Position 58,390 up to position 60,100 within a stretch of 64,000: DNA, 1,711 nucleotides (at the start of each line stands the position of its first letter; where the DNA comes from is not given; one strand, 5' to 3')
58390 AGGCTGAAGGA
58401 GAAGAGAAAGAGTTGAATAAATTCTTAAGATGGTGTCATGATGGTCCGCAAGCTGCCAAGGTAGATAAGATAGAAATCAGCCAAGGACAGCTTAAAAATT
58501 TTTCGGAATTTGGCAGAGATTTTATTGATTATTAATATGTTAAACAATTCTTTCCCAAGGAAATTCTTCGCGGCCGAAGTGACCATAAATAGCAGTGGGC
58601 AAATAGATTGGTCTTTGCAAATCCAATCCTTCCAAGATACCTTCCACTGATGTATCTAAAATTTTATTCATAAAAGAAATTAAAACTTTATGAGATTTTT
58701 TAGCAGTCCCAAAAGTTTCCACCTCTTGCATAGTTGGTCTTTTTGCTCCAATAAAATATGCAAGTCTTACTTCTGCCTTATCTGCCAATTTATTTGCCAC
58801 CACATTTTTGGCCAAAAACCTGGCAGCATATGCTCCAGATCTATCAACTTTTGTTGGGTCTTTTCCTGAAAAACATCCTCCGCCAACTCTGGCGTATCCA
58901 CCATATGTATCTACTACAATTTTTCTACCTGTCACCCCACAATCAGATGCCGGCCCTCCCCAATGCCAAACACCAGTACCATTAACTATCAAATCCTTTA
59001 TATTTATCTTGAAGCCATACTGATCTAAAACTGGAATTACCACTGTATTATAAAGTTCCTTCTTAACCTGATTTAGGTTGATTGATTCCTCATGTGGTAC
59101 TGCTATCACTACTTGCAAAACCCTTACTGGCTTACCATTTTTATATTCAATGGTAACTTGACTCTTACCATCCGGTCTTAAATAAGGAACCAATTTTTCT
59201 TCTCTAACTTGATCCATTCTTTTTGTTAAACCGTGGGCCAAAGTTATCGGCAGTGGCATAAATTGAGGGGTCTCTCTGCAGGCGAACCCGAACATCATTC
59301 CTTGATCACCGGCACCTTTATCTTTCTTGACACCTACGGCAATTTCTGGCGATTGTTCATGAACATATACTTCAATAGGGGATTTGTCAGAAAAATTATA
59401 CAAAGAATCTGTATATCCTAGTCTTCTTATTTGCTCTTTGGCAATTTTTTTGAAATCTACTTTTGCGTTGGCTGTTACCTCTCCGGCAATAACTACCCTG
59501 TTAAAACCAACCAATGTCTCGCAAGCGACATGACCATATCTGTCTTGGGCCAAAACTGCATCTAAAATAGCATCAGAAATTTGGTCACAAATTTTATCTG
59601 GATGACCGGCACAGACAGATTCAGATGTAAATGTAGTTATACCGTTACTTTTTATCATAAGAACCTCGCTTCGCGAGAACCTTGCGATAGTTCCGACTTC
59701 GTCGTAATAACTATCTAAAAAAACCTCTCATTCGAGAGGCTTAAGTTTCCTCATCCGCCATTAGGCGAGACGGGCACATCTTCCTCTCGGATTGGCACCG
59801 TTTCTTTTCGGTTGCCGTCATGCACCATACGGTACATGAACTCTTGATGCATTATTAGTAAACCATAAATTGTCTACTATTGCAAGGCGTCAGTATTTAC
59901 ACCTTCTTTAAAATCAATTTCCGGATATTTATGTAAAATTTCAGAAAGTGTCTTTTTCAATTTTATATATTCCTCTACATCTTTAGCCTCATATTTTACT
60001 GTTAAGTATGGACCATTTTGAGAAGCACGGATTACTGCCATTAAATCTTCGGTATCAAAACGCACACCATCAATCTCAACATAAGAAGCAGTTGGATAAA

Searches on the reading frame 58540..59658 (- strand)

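Call 7: search_protein_families(library=pfam, proteins=[window:58540-59658:-], max_evalue=0.01)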
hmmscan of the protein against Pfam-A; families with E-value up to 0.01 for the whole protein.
window:58540-59658:- (372 aa): 3 families
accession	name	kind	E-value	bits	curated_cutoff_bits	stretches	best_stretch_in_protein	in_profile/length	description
PF02773.21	S-AdoMet_synt_C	-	2.4e-56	189.9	25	1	234-370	2-138/138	S-adenosylmethionine synthetase, C-terminal domain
PF02772.21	S-AdoMet_synt_M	-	3.5e-40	137.3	29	1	114-229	2-118/120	S-adenosylmethionine synthetase, central domain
PF00438.25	S-AdoMet_synt_N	-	5.9e-36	123.4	33.1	1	9-104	3-99/99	S-adenosylmethionine synthetase, N-terminal domain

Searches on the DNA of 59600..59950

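Call 5: search_rna_families(source=window, start=59600, end=59950, threshold=evalue, max_evalue=10, show_alignments=3)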
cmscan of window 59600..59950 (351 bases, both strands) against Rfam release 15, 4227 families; matches with E-value up to 10: 5.
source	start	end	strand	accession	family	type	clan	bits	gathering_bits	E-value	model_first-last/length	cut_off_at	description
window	59733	59855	-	RF01725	SAM-I-IV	Cis-reg; riboswitch;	CL00012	35.1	41.1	0.00037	1-99/99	no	SAM-I/IV (S-adenosyl methionine) riboswitch aptamer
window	59717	59841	-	RF02766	Ysr49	Gene; sRNA;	-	17.1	95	0.53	1-124/124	no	Yersinia sRNA 49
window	59832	59875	-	RF02373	PyrD_leader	Cis-reg; leader;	-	15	47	9.1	1-74/74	no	PyrD leader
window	59714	59786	-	RF01859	Phe_leader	Cis-reg; leader;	-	14.9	55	7.2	1-125/125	no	Phenylalanine leader peptide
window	59665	59677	+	RF03119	dCoV-5UTR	Cis-reg;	CL00116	10.6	102.9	7.5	43-55/294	no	Deltacoronavirus 5'UTR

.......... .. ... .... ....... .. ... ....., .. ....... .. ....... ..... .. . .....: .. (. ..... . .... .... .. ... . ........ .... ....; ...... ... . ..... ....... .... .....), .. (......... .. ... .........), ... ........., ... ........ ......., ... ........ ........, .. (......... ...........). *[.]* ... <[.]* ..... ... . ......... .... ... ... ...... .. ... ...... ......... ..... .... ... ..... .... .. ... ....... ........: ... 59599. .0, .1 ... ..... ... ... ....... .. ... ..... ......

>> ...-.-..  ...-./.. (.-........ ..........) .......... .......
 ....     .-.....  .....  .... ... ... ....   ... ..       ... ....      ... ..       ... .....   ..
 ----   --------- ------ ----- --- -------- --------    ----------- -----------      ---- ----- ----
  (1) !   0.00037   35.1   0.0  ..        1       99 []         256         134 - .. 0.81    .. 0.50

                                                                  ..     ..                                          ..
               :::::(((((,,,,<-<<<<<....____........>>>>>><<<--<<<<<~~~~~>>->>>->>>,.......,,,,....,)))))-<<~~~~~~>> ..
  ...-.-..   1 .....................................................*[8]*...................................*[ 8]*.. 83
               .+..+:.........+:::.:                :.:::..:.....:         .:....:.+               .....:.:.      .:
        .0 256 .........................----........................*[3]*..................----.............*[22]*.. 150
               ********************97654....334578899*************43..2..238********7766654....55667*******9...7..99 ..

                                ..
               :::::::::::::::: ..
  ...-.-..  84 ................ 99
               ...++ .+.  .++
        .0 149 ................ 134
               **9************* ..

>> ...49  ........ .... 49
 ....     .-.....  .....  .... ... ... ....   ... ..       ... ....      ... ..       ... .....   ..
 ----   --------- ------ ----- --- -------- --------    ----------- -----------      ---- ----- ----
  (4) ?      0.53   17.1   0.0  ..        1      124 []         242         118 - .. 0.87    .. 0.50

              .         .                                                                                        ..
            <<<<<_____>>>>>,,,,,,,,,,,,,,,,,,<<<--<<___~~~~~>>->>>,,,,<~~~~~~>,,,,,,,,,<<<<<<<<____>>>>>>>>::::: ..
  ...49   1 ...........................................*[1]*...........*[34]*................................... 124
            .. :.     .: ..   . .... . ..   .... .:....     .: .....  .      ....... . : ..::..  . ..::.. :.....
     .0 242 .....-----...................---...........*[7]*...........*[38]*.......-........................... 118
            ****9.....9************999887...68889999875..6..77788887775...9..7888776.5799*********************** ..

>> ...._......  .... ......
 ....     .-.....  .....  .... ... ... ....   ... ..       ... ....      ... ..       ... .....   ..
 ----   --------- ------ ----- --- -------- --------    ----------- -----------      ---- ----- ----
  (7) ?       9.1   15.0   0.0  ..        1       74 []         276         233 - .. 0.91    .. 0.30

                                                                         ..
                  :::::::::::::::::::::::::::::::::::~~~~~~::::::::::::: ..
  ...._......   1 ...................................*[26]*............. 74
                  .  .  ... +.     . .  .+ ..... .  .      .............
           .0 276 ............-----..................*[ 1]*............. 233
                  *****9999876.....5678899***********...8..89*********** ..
